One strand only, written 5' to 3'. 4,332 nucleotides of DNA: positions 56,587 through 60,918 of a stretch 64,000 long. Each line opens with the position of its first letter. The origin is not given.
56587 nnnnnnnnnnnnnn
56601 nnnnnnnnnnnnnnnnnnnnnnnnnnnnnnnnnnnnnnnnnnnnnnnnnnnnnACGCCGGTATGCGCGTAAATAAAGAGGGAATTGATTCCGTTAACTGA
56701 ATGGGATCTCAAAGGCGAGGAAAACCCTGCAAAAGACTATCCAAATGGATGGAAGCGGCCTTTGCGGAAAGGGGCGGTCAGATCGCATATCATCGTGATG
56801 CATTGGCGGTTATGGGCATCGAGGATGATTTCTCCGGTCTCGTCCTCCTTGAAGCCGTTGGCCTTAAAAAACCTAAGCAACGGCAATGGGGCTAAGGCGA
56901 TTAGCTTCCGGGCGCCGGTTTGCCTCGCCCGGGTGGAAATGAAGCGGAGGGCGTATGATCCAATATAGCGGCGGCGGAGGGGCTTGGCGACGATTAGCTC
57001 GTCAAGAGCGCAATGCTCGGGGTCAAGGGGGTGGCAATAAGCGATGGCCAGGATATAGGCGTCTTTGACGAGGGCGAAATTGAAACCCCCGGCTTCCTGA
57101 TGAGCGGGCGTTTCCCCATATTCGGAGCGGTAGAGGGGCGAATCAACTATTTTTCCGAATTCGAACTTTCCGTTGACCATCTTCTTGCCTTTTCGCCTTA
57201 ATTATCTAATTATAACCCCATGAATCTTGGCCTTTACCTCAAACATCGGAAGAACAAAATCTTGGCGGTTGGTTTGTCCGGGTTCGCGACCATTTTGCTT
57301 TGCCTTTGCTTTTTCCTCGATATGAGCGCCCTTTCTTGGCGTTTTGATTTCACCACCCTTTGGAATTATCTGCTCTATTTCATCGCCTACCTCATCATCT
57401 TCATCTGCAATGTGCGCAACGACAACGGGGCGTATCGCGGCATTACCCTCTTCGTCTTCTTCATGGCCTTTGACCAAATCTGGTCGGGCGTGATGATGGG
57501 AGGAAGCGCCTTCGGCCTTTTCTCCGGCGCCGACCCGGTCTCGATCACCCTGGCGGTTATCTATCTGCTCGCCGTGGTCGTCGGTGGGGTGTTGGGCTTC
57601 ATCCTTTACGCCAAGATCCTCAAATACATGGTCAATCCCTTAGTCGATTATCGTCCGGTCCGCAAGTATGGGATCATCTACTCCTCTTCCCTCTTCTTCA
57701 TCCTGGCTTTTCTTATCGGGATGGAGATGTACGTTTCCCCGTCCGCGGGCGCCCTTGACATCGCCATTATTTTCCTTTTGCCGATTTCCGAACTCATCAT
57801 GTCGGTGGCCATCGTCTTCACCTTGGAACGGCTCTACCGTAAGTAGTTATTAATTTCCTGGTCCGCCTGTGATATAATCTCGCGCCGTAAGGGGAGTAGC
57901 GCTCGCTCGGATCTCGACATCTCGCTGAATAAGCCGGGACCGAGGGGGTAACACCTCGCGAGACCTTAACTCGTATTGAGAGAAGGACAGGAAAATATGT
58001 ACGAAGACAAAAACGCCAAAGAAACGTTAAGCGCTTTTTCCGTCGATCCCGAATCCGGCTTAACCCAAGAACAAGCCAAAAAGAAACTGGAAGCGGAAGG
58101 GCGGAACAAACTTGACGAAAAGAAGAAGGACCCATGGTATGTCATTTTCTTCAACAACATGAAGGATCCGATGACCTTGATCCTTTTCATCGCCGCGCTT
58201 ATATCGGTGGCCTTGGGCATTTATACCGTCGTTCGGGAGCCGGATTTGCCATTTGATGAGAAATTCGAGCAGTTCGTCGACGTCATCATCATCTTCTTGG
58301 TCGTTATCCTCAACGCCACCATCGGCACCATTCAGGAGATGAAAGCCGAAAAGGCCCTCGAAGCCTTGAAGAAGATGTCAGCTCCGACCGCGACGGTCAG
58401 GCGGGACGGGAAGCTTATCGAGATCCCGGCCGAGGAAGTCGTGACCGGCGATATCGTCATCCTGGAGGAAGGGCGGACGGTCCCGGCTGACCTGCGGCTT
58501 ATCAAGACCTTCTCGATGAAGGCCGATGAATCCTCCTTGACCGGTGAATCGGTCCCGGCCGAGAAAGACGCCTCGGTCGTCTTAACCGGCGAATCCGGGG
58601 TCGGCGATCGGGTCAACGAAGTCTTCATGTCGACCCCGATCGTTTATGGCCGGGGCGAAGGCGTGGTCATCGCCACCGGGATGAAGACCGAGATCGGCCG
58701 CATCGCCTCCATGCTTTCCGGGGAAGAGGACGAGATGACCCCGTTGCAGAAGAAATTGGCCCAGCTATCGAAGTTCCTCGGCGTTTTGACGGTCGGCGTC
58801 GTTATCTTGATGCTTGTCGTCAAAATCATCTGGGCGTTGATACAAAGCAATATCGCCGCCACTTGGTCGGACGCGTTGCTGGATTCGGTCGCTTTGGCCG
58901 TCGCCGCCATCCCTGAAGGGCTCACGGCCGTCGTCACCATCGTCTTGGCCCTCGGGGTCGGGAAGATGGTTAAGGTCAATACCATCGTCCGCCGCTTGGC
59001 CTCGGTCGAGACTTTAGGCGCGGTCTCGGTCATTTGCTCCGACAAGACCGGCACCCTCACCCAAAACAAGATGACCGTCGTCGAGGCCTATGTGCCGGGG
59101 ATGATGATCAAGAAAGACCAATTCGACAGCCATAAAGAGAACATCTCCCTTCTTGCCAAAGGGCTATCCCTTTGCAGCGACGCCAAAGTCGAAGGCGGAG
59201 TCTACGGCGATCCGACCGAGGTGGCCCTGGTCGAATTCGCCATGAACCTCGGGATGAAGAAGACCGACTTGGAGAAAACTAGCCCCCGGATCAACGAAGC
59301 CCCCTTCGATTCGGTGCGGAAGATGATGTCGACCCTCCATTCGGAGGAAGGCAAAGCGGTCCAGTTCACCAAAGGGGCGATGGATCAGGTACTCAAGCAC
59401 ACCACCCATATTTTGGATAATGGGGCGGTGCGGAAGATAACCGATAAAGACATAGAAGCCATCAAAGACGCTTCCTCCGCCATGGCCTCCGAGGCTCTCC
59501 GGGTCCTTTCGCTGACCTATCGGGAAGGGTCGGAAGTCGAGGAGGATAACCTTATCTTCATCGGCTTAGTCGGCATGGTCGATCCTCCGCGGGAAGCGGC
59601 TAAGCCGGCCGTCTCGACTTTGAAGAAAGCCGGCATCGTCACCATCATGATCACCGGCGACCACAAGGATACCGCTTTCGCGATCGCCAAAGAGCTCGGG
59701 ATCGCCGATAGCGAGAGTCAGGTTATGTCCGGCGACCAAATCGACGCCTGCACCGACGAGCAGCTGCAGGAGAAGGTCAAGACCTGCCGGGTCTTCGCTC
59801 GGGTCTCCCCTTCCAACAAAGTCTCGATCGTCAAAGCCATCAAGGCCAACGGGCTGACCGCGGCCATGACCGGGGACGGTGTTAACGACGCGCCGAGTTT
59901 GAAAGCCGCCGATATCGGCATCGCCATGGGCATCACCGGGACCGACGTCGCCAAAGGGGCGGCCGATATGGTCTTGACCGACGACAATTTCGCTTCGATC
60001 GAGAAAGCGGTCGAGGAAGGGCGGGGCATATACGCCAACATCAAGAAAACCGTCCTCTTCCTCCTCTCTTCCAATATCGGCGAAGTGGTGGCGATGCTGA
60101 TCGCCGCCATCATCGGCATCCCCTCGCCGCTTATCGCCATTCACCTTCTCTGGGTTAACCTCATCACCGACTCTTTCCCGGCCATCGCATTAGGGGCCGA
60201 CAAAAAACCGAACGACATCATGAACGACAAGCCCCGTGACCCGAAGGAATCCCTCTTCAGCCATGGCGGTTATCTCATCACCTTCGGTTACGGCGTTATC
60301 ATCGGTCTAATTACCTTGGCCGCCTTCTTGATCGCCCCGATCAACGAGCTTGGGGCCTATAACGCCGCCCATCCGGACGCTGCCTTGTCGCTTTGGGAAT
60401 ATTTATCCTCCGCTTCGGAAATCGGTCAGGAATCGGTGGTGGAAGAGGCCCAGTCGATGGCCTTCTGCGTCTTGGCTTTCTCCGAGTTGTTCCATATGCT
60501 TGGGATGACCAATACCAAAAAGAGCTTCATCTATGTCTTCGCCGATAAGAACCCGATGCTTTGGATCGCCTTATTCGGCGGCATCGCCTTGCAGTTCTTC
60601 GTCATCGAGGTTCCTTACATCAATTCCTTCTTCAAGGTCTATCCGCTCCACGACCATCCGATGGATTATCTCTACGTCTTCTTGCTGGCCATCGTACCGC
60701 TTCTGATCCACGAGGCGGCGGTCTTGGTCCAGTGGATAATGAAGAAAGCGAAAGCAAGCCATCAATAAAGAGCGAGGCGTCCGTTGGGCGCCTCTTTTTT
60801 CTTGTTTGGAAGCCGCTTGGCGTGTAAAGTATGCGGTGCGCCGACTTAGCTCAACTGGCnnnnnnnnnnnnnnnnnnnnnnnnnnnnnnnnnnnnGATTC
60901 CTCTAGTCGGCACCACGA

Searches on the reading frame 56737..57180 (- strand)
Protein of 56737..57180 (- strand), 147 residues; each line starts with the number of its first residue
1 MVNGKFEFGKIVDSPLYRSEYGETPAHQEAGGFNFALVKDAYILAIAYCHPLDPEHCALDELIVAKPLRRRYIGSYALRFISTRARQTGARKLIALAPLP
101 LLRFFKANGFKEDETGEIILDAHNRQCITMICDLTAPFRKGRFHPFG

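Call 9: search_protein_families(library=pfam, proteins=[window:56737-57180:-], max_evalue=0.001)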
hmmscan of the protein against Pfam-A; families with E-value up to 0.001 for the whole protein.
window:56737-57180:- (147 aa): 1 family
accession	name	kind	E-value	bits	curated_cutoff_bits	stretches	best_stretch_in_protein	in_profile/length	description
PF00583.31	Acetyltransf_1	-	4.2e-07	30.7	20.7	1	26-110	28-116/116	Acetyltransferase (GNAT) family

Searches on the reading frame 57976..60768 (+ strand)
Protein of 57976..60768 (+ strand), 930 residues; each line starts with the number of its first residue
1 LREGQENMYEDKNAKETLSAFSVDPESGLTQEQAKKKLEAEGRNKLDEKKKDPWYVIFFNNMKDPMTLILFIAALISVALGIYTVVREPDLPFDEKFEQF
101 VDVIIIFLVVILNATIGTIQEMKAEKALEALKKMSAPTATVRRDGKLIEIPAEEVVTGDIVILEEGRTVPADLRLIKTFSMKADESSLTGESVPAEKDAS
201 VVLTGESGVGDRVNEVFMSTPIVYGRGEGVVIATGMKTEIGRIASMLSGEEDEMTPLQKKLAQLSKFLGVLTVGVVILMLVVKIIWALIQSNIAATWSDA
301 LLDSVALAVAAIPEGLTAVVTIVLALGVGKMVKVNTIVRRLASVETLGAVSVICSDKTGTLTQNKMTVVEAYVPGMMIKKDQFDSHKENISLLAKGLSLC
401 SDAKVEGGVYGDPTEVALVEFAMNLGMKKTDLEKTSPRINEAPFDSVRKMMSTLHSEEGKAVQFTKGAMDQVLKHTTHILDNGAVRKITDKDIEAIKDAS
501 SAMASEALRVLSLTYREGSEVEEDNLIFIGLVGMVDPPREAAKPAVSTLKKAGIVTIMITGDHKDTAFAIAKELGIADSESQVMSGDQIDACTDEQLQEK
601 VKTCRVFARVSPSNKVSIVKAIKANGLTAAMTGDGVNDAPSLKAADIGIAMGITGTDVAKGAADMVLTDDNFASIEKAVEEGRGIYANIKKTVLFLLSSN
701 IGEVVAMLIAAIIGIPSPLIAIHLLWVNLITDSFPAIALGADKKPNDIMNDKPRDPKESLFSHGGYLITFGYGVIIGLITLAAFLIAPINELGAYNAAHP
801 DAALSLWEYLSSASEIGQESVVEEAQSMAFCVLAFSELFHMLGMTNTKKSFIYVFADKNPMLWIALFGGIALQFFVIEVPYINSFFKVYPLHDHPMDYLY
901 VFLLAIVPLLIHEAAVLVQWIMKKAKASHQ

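Call 9: search_protein_families(library=pfam, proteins=[window:57976-60768:+], max_evalue=0.001)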
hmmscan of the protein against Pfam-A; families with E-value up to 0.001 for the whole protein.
window:57976-60768:+ (930 aa): 5 families
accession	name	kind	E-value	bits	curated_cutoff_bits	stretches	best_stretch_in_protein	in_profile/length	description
PF00122.25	E1-E2_ATPase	-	4.1e-47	160.5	28.1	1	133-333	1-180/181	E1-E2 ATPase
PF00689.26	Cation_ATPase_C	-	3.4e-43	147.9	27.3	1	716-914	1-171/175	Cation transporting ATPase, C-terminus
PF00690.31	Cation_ATPase_N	-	3.9e-20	71.7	20.4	1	12-77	4-69/69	Cation transporter/ATPase, N-terminus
PF13246.12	Cation_ATPase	-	3e-19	69.3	21.7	1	404-479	7-91/91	Cation transport ATPase (P-type)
PF00702.32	Hydrolase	-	1.5e-17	65.1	26.4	1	351-646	2-191/191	haloacid dehalogenase-like hydrolase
